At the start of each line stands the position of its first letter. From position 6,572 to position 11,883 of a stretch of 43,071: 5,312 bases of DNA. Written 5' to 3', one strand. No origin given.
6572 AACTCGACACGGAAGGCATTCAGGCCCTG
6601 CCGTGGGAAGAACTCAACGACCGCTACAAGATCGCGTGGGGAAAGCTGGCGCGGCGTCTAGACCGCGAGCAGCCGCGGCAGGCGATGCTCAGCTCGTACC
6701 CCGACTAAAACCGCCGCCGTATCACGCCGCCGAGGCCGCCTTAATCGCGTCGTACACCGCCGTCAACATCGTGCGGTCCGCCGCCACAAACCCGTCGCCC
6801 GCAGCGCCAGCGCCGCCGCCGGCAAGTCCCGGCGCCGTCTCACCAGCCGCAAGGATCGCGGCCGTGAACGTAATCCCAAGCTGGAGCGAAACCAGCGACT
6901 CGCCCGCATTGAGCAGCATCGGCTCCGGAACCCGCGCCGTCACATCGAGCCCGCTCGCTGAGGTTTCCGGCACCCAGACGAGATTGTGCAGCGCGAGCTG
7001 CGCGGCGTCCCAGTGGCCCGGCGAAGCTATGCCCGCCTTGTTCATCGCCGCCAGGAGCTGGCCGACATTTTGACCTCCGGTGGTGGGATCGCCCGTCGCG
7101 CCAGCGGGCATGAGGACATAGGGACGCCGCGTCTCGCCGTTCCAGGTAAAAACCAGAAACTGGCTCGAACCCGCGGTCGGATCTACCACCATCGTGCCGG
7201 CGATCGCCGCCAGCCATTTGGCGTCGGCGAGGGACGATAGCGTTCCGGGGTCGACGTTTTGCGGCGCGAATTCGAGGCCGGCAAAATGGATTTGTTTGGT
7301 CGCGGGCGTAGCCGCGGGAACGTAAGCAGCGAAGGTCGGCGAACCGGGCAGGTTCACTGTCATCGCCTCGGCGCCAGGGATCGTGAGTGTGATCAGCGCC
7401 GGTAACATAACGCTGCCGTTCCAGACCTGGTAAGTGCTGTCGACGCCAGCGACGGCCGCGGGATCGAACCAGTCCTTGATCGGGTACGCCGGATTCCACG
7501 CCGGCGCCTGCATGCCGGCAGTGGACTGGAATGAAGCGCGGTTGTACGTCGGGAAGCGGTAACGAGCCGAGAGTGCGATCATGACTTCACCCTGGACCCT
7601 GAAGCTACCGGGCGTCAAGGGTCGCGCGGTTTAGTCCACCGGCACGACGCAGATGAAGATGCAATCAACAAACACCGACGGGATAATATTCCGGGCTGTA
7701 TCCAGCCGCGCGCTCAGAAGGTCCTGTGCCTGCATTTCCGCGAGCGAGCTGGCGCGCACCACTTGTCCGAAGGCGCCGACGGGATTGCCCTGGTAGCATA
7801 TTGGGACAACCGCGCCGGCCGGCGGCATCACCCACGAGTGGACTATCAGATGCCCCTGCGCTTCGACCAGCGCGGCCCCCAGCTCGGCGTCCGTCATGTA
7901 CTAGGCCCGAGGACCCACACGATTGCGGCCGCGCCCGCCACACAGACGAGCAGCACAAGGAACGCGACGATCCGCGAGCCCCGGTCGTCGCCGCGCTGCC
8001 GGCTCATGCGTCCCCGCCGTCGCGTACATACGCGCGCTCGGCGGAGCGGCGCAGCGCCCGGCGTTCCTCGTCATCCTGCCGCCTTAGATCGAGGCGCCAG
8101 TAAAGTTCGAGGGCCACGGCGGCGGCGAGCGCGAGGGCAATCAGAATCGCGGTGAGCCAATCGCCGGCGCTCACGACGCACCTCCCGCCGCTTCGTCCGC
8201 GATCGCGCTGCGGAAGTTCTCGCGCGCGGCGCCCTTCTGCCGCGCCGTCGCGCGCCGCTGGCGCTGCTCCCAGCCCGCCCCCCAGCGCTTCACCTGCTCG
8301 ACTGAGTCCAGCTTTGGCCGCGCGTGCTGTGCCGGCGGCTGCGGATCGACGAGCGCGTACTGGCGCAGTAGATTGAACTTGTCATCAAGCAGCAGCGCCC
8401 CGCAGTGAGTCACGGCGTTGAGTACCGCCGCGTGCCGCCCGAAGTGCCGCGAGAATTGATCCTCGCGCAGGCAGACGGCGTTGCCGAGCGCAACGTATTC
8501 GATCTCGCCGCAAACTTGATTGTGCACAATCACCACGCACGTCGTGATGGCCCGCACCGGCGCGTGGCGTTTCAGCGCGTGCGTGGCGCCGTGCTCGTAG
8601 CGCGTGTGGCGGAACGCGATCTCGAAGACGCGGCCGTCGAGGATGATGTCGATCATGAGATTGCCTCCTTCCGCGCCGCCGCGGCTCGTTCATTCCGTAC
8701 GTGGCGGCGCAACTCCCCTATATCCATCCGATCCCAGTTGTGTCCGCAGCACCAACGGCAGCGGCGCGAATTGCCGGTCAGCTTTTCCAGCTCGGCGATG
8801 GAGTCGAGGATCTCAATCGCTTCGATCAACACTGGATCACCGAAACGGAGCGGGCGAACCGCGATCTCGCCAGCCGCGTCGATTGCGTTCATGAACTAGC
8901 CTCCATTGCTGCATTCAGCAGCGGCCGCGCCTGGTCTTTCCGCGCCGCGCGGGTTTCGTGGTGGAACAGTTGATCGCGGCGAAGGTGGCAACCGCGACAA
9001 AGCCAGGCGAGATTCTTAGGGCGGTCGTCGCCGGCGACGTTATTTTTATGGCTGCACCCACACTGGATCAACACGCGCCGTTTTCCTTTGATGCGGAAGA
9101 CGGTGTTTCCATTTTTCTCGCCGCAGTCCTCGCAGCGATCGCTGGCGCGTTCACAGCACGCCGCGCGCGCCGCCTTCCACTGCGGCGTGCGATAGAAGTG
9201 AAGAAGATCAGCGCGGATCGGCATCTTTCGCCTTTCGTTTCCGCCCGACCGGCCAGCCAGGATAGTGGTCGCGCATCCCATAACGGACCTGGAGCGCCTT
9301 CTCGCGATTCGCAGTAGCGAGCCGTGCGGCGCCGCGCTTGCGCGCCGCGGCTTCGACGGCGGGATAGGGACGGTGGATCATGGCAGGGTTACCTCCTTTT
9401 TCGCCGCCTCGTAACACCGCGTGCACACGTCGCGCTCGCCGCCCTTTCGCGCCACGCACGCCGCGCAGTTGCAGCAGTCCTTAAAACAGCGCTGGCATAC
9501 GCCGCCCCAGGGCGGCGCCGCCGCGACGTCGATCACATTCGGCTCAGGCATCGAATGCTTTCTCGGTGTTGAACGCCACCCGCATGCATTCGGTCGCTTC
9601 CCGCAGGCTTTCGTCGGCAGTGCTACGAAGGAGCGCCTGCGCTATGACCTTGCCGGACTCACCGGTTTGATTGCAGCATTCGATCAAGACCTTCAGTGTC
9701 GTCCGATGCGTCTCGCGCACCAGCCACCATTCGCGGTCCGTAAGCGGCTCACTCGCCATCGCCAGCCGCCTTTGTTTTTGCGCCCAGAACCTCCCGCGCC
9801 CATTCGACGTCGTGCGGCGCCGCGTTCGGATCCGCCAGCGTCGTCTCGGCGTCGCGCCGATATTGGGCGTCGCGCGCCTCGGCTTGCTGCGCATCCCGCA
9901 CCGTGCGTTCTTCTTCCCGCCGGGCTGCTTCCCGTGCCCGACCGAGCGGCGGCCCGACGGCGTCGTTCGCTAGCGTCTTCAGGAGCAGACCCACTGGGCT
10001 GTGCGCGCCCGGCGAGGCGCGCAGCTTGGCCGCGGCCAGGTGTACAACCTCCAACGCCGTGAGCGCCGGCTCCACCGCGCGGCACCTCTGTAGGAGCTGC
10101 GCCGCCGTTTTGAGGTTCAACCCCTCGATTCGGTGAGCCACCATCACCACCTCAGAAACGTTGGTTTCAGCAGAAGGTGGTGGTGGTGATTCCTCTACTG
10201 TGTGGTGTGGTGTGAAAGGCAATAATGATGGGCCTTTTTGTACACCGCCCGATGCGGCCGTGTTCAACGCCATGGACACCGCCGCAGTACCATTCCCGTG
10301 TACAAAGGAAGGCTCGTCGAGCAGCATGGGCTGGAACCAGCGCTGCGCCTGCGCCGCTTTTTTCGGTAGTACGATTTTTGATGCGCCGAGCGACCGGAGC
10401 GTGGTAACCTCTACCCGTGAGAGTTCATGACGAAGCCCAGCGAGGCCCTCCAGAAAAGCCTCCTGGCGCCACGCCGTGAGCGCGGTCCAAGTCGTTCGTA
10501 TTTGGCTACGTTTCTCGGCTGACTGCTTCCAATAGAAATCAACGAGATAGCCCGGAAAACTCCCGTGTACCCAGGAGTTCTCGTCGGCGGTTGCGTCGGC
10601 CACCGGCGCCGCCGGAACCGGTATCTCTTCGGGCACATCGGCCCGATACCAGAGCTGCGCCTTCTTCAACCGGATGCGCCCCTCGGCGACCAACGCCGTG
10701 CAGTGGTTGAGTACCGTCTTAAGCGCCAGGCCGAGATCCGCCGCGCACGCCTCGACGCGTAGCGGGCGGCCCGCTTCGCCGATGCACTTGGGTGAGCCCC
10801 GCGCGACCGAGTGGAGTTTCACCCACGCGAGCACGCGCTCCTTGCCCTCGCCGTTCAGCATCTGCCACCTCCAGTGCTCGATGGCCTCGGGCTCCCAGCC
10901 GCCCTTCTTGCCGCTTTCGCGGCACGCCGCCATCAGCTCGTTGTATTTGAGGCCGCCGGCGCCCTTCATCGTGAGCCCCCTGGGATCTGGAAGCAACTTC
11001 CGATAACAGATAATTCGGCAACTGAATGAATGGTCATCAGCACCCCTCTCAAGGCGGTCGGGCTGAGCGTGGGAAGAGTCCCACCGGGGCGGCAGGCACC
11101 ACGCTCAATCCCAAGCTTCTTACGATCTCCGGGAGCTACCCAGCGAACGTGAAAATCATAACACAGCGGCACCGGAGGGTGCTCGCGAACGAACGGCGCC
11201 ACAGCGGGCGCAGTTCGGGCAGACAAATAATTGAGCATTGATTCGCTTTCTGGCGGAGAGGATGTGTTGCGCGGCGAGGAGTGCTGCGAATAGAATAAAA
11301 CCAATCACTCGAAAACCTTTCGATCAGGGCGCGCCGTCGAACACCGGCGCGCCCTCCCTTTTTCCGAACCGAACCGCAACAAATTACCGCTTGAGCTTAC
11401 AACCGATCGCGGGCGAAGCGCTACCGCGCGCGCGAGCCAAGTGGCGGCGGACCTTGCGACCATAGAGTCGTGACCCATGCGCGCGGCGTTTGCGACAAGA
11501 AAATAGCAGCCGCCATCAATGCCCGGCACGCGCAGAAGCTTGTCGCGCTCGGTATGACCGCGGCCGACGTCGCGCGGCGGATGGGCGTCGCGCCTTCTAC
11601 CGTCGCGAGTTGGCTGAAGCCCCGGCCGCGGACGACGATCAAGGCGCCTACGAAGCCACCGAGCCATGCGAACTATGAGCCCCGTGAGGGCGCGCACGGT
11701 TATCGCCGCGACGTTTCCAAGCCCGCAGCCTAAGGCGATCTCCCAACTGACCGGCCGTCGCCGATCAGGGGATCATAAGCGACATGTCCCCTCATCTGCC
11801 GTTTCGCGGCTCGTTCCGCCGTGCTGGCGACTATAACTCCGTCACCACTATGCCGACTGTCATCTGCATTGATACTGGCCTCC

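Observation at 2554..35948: Strand-specific motif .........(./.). recurs six times, mostly 15-25 nt upstream of start codons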

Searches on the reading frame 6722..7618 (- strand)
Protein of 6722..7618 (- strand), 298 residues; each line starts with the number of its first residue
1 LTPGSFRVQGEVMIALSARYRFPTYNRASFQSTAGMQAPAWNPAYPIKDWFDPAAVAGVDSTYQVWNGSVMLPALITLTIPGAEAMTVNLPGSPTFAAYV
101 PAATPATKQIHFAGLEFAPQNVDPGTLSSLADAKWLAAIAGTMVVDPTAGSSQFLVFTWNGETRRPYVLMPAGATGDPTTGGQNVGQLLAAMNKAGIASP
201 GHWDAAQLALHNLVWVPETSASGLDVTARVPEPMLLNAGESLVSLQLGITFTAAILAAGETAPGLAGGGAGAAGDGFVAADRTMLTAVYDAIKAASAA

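Call 45: search_protein_families(library=ncbifam, max_evalue=0.01, proteins=[window:6722-7618:-])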
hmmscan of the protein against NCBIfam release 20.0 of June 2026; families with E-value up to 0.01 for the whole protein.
window:6722-7618:- (298 aa): 1 family
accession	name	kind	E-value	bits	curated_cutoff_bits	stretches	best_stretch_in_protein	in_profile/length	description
TIGR00868.1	hCaCC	subfamily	0.0068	14.2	900.85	1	132-206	499-568/863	calcium-activated chloride channel protein 1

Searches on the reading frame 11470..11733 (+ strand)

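Call 45: search_protein_families(library=ncbifam, max_evalue=0.01, proteins=[window:11470-11733:+])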
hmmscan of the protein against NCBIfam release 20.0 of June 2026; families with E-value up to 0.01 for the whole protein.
window:11470-11733:+ (87 aa): 2 families
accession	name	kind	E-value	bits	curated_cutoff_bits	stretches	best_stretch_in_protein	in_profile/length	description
TIGR02612.1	mob_myst_A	hypoth_equivalog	0.0022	17.9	122.6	1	26-47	36-57/150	mobile mystery protein A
NF047595.1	IS66_ISRel24_TnpA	equivalog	0.008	16.8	74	1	24-53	17-46/113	IS66-like element accessory protein TnpA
